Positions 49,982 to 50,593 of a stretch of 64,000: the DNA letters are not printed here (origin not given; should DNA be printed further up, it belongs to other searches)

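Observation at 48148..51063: AT-richer islet packed with tiny minus-strand genes, including three unrelated Cys4 zinc-ribbon proteins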

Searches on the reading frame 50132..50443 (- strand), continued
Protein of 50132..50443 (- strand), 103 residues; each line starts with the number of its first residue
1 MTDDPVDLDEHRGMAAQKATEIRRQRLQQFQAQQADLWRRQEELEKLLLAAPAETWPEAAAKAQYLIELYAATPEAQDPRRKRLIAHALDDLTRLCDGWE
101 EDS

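Call 54: fold_search(model_id=the predicted structure, library=pdb)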
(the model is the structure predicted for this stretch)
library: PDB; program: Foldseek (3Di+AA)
matches with E <= 10: 44; with E <= 0.001: 0
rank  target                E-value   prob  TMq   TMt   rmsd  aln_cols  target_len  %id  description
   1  5e7k_12               1.9e+00  0.20  0.27  0.15   3.9        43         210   19  Structure of T. thermophilus 70S ribosome complex with mRNA and cognate tRNALys in the A-site (released 2016-01-27)
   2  5v8i_2t               3.1e+00  0.06  0.23  0.23  14.1        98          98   16  Thermus thermophilus 70S ribosome lacking ribosomal protein uS17 (released 2018-03-28)
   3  4nb5_D                3.6e+00  0.33  0.38  0.27   2.1        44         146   20  Crystal Structure of a transcriptional regulator (released 2014-04-23)
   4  3p7i                  3.6e+00  0.11  0.25  0.11   4.4        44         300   23  Crystal structure of Escherichia coli PhnD in complex with 2-aminoethyl phosphonate (released 2011-10-12)
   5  3s4u                  3.9e+00  0.11  0.24  0.11   4.5        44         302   23  Crystal structure of open, unliganded E. coli PhnD H157A (released 2011-10-12)
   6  8qoa_x                3.9e+00  0.08  0.25  0.37   7.8        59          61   17  Structure of SecM-stalled Escherichia coli 70S ribosome (released 2024-03-20)
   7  4nb5_A                4.2e+00  0.28  0.37  0.27   2.2        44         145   20  Crystal Structure of a transcriptional regulator (released 2014-04-23)
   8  4nb5_C                4.2e+00  0.25  0.37  0.27   2.2        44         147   20  Crystal Structure of a transcriptional regulator (released 2014-04-23)
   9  4nb5_B                4.2e+00  0.25  0.37  0.27   2.1        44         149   20  Crystal Structure of a transcriptional regulator (released 2014-04-23)
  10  4wf9_V                4.2e+00  0.08  0.25  0.39   7.8        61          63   13  The crystal structure of the large ribosomal subunit of Staphylococcus aureus in complex with telithromycin (released 2015-10-21)
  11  8rd8_XE               4.8e+00  0.08  0.27  0.39   7.8        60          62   20  Cryo-EM structure of P. urativorans 70S ribosome in complex with hibernation factors Balon and RaiA (structure 1). (released 2024-02-21)
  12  3lsz_D                5.2e+00  0.08  0.26  0.14   7.9        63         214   19  Crystal structure of glutathione s-transferase from Rhodobacter sphaeroides (released 2010-03-23)
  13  3qau                  5.2e+00  0.05  0.20  0.06  10.6        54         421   20  3-Hydroxy-3-MethylGlutaryl-Coenzyme A Reductase from Streptococcus pneumoniae (released 2011-01-26)
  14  2r4l_B                5.5e+00  0.15  0.23  0.06   1.5        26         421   23  Crystal structure of the long-chain fatty acid transporter FadL mutant P34A (released 2008-09-16)
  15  7a0r_V                5.5e+00  0.09  0.26  0.39   4.4        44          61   18  50S Deinococcus radiodurans ribosome bounded with mycinamicin I (released 2021-08-18)
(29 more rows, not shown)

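Call 58: find_related_loci(query=window:50135-50443:-, collection=viral_contigs, flank=8000)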
Query seq(103 aa) (103 aa) in viral_contigs; peptide patterns used: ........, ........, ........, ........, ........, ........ (x = any residue, [..] = any of these).
31 stretches matched a pattern, but none encodes a relative of the query by tblastn (E <= 1e-3).

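Call 72: search_protein_families(library=padloc, max_evalue=0.01, proteins=[window:50135-50443:-])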
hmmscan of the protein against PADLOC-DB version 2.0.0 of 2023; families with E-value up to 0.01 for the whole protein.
seq(103 aa): 0 families

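Call 78: search_solved_structures(query=A1, max_evalue=10)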
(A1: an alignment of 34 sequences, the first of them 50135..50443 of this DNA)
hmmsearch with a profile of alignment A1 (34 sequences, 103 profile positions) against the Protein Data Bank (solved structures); distinct sequences matched with E-value up to 10: 4.
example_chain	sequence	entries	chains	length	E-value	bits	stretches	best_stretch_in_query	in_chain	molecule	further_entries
6ppr_B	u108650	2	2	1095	0.049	17.2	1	4-75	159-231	UvrD/REP helicase | DNA 3'-5' helicase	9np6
7sjr_B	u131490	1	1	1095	0.049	17.2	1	4-75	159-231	DNA helicase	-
6ppu_B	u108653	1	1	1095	0.049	17.2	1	4-75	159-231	UvrD/REP helicase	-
9fqr_Il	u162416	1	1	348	0.78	13.3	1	36-78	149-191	LRP2-binding protein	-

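Call 87: find_encoding_contigs(protein=P0101, flank=7000, max_places=3)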
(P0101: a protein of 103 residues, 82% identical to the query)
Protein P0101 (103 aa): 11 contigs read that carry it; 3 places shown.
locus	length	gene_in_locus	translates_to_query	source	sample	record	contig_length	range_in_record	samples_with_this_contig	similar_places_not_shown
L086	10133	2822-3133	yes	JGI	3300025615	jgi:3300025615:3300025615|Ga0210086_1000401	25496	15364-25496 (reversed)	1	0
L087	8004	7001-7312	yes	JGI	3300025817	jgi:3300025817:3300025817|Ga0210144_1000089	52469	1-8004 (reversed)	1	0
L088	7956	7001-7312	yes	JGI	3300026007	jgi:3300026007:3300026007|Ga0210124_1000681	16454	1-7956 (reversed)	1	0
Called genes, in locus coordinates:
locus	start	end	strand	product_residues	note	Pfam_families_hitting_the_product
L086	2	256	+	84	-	?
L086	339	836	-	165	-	PF00583:Acetyltransf_1, PF13673:Acetyltransf_10, PF13508:Acetyltransf_7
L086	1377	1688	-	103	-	-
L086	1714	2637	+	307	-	-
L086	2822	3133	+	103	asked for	-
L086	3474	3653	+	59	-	PF09538:FYDLN_acid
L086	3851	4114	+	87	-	PF07369:DUF1488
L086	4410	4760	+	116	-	-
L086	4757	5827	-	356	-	PF10005:Zn_ribbon_DZR_6, PF15887:Peptidase_Mx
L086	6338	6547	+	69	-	PF00313:CSD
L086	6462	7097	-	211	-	-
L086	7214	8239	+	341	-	PF00487:FA_desaturase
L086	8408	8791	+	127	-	-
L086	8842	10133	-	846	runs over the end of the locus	PF14691:Fer4_20, PF00070:Pyr_redox (faint), PF01593:Amino_oxidase (faint), PF07992:Pyr_redox_2, PF13450:NAD_binding_8, PF01070:FMN_dh (weak)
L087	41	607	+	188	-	PF01966:HD (weak)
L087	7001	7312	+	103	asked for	-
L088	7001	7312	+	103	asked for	-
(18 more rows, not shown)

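Call 88: find_encoding_contigs(protein=P0111, flank=7000, max_places=2)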
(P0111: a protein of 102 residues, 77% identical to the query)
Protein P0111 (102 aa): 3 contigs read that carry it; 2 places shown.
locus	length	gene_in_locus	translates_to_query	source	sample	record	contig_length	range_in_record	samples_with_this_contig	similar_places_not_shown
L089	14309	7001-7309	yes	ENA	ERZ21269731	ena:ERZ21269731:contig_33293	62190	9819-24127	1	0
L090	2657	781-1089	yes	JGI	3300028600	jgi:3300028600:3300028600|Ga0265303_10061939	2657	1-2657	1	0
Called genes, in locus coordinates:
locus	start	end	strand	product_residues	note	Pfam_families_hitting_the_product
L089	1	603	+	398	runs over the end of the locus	PF05990:DUF900, PF12697:Abhydrolase_6 (weak)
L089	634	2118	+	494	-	PF12146:Hydrolase_4, PF00561:Abhydrolase_1 (weak), PF12697:Abhydrolase_6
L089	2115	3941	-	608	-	PF03600:CitMHS, PF02080:TrkA_C, PF00939:Na_sulph_symp (weak), PF03600:CitMHS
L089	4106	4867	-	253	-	PF02633:Creatininase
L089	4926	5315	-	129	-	PF01124:MAPEG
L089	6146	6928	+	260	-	-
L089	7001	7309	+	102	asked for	-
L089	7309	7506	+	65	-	-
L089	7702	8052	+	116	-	-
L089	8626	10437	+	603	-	PF02690:Na_Pi_cotrans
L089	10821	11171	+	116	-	-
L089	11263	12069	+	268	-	PF00561:Abhydrolase_1, PF00975:Thioesterase, PF12146:Hydrolase_4 (weak), PF12697:Abhydrolase_6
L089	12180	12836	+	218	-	PF00857:Isochorismatase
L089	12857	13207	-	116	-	-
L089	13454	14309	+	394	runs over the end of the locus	PF02746:MR_MLE_N, PF13378:MR_MLE_C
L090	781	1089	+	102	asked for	-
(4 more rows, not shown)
